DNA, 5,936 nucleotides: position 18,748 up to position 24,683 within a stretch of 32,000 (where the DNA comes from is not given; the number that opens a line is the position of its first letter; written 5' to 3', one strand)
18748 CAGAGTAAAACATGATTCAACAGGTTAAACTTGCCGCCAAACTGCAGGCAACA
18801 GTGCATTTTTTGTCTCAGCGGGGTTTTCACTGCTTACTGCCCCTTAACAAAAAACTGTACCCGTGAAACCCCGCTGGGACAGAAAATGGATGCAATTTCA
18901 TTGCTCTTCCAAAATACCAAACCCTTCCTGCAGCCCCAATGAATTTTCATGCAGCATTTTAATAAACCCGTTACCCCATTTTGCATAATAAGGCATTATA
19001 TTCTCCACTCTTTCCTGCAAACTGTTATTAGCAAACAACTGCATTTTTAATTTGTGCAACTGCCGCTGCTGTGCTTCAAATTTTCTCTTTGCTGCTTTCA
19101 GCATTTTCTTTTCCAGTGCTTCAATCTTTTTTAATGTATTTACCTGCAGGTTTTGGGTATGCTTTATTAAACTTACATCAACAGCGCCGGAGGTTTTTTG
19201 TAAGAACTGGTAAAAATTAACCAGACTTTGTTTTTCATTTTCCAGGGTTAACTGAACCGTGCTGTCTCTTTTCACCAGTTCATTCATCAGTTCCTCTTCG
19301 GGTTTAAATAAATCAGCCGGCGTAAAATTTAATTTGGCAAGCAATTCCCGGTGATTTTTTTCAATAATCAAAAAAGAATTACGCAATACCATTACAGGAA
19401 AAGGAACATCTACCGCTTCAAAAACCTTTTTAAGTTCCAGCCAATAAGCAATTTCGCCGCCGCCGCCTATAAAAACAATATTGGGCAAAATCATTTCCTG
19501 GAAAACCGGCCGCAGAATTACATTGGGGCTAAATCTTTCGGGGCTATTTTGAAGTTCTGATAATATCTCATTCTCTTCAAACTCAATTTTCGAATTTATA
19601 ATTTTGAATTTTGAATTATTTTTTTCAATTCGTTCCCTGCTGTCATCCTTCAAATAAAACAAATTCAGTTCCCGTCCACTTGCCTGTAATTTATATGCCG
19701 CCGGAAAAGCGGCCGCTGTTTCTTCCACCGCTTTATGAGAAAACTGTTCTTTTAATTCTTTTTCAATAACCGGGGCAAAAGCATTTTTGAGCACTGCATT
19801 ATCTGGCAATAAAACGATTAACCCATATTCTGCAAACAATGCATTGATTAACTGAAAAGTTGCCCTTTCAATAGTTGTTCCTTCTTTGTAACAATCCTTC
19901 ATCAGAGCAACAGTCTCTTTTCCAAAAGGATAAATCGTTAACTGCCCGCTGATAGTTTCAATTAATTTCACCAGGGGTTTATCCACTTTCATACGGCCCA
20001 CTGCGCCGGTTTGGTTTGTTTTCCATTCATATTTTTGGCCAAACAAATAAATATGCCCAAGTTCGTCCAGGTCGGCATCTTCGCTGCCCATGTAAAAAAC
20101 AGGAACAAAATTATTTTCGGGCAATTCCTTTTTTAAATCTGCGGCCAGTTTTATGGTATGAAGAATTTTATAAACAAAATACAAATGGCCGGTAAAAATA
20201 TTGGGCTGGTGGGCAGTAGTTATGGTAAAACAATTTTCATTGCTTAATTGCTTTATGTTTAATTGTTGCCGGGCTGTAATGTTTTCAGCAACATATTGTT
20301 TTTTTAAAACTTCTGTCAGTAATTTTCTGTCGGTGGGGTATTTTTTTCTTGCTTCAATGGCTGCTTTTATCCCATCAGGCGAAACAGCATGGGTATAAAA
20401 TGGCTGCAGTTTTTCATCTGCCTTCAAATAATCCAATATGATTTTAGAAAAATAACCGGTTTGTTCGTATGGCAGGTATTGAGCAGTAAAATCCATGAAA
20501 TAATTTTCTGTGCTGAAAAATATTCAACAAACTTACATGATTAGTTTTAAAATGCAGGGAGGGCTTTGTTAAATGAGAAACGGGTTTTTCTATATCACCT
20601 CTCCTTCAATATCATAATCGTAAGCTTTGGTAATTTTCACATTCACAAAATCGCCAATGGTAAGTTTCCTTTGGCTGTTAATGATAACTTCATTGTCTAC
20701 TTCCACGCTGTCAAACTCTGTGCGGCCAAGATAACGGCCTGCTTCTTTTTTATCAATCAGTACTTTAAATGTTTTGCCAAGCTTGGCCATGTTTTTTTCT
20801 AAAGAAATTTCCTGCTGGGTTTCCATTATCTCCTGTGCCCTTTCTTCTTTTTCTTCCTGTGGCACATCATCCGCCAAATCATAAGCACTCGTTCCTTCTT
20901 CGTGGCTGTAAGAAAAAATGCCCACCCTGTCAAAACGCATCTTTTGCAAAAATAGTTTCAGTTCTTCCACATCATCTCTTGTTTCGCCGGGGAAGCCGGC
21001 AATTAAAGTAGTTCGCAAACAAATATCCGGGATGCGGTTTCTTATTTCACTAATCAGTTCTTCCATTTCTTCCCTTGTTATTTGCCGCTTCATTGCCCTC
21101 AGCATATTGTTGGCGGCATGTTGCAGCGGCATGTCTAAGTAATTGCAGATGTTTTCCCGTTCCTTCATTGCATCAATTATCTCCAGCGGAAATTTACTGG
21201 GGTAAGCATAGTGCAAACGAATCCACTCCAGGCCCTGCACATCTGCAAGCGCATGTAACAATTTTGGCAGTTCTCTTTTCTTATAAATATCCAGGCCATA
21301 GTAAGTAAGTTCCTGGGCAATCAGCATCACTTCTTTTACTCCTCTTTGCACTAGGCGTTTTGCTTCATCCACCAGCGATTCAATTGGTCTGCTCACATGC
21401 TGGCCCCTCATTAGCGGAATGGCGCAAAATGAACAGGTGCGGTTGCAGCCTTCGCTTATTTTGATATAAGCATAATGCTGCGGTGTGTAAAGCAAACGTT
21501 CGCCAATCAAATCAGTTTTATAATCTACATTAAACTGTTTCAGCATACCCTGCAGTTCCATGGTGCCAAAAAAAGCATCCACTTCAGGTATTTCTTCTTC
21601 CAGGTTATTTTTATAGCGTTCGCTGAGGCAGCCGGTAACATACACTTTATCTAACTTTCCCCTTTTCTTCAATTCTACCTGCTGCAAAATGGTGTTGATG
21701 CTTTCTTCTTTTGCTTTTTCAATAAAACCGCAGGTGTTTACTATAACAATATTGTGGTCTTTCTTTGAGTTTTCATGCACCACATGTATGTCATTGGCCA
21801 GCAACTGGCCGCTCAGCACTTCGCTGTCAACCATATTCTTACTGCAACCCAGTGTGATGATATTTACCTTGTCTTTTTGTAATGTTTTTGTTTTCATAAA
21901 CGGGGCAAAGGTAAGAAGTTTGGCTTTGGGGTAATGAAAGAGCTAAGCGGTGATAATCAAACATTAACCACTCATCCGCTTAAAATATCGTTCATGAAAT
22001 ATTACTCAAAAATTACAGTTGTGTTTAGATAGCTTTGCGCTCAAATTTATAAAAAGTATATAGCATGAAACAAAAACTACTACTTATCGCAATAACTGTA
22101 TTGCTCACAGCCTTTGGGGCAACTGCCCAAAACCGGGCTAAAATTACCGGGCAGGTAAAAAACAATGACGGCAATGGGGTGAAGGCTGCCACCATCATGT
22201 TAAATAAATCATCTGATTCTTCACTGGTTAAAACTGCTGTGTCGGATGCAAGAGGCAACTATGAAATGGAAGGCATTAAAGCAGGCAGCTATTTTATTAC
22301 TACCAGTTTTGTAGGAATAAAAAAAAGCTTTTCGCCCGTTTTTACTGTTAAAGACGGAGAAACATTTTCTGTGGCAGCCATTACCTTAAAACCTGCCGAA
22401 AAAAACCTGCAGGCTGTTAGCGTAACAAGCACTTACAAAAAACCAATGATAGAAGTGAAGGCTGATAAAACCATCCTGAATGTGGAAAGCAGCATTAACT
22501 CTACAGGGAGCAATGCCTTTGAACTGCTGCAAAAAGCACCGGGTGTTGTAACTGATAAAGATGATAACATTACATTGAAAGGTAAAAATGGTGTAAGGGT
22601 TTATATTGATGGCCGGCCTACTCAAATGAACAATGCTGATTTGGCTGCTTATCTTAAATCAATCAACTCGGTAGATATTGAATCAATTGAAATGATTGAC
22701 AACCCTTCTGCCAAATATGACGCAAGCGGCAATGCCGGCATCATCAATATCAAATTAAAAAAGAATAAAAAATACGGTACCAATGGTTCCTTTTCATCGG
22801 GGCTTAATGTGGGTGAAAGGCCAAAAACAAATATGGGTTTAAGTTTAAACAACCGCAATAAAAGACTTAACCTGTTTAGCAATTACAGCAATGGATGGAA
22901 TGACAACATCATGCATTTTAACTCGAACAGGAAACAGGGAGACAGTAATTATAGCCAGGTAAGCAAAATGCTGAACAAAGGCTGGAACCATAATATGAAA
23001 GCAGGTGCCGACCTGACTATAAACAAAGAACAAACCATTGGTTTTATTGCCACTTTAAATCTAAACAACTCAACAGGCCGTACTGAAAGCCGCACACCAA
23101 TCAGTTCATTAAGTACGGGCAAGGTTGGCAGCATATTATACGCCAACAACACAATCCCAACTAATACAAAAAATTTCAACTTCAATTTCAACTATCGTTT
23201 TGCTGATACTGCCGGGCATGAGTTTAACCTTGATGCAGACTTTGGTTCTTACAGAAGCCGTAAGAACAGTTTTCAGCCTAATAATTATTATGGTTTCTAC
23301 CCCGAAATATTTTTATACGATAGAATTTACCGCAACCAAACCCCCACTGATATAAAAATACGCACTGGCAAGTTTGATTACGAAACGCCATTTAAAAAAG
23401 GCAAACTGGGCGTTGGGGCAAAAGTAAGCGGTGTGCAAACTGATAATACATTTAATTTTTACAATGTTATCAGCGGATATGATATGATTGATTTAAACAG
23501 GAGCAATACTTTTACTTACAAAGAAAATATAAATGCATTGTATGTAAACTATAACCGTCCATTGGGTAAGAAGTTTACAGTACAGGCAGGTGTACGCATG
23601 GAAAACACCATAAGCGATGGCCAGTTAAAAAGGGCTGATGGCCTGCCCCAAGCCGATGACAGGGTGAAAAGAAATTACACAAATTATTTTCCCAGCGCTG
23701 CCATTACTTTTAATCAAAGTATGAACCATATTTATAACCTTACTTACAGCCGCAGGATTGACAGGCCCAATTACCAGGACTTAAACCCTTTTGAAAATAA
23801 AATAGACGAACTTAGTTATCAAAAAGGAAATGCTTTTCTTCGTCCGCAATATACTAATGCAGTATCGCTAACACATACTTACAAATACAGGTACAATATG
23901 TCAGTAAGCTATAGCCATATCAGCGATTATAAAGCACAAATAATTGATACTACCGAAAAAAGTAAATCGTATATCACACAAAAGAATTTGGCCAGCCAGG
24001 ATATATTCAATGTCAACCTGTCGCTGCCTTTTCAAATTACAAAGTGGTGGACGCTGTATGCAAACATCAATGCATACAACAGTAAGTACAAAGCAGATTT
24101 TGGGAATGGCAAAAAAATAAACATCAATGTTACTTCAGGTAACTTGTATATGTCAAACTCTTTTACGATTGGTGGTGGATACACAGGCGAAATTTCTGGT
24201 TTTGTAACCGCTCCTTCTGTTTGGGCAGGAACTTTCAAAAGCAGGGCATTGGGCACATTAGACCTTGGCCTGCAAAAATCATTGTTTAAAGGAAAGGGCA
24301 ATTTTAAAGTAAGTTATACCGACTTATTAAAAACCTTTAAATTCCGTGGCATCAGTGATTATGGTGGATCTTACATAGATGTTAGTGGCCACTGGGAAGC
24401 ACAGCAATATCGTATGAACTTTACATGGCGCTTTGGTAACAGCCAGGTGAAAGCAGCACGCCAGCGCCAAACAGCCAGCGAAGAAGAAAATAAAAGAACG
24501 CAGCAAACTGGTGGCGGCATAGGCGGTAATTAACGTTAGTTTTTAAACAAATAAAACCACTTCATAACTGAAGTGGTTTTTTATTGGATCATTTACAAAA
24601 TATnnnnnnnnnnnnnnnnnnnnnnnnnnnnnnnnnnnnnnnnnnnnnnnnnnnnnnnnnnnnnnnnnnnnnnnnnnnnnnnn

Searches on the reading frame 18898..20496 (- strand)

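Call 36: search_protein_families(library=pfam, proteins=[window:18898-20496:-], max_evalue=0.001)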
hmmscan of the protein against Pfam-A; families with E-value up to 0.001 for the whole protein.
window:18898-20496:- (532 aa): 2 families
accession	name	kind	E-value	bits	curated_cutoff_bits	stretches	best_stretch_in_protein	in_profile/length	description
PF10079.15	Rossmann-like_BshC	-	1.4e-108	364.1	27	1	6-373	4-380/380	Bacillithiol biosynthesis BshC, N-terminal Rossmann-like domain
PF24850.1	CC_BshC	-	5.1e-30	104.9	27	1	375-530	1-158/159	Bacillithiol biosynthesis BshC, C-terminal coiled-coil domain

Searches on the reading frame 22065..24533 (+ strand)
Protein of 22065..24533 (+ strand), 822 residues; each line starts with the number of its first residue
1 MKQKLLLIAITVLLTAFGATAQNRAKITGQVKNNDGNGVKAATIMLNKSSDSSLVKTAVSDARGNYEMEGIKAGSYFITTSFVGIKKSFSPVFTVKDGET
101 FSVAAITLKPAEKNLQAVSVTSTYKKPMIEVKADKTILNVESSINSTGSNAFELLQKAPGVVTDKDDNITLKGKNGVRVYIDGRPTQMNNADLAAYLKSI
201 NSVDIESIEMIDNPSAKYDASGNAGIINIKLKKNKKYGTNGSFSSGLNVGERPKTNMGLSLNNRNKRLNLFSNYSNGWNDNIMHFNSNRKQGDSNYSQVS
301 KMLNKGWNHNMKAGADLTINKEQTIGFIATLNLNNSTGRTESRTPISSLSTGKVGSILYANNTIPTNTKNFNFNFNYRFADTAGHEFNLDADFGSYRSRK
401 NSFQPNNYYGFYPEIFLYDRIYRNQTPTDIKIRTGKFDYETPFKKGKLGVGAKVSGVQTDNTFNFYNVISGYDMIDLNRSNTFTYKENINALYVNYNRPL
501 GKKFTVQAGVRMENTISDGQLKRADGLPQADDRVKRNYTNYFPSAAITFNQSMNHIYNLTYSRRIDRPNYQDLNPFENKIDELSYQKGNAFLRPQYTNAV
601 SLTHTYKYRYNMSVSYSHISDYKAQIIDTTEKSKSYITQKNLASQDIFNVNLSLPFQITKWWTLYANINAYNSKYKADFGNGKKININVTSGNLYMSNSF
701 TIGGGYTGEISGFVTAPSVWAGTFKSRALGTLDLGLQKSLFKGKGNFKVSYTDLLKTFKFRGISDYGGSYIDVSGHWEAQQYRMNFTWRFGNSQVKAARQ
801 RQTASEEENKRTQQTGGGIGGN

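Call 3: search_protein_families(library=pfam, proteins=[window:22065-24533:+], max_evalue=0.1)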
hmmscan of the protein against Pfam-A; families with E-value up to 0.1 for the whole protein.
window:22065-24533:+ (822 aa): 7 families
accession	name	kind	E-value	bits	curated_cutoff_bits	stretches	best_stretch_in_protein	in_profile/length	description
PF14905.12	OMP_b-brl_3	-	3.7e-98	329.7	27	1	381-788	4-408/408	Outer membrane protein beta-barrel family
PF13620.12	CarboxypepD_reg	-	1.9e-12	47.8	32.3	1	27-108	2-81/82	Carboxypeptidase regulatory-like domain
PF13715.12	CarbopepD_reg_2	-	1.1e-07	32.2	32.2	1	27-120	1-88/88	CarboxypepD_reg-like domain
PF07715.20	Plug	-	2e-07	31.9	23.9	1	138-225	12-106/107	TonB-dependent Receptor Plug Domain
PF17210.9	SdrD_B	-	1.7e-05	25.4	29.7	1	32-81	17-65/112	SdrD B-like domain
PF17802.7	SpaA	-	0.0038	17.8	23.1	1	31-78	8-56/91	Prealbumin-like fold domain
PF02369.22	Big_1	-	0.0063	17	34.9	1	18-82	10-80/93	Bacterial Ig-like domain (group 1)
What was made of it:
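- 22065..24533 (+): Convergent 822-aa TonB-dependent-receptor-like OMP (CarboxypepD_reg + Plug + OMP_b-brl_3). This is a backbone gene marking the right border of the variable site, not part of the cassette. Call 3.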

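Call 5: search_protein_families(library=ncbifam, proteins=[window:22065-24533:+], max_evalue=0.1)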
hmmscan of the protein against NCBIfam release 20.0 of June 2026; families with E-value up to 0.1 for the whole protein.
window:22065-24533:+ (822 aa): 1 family
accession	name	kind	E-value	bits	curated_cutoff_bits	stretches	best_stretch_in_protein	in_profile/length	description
NF040765.1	adhesion_FAF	equivalog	0.0002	20.1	500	1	30-83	428-481/632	adhesion factor FAF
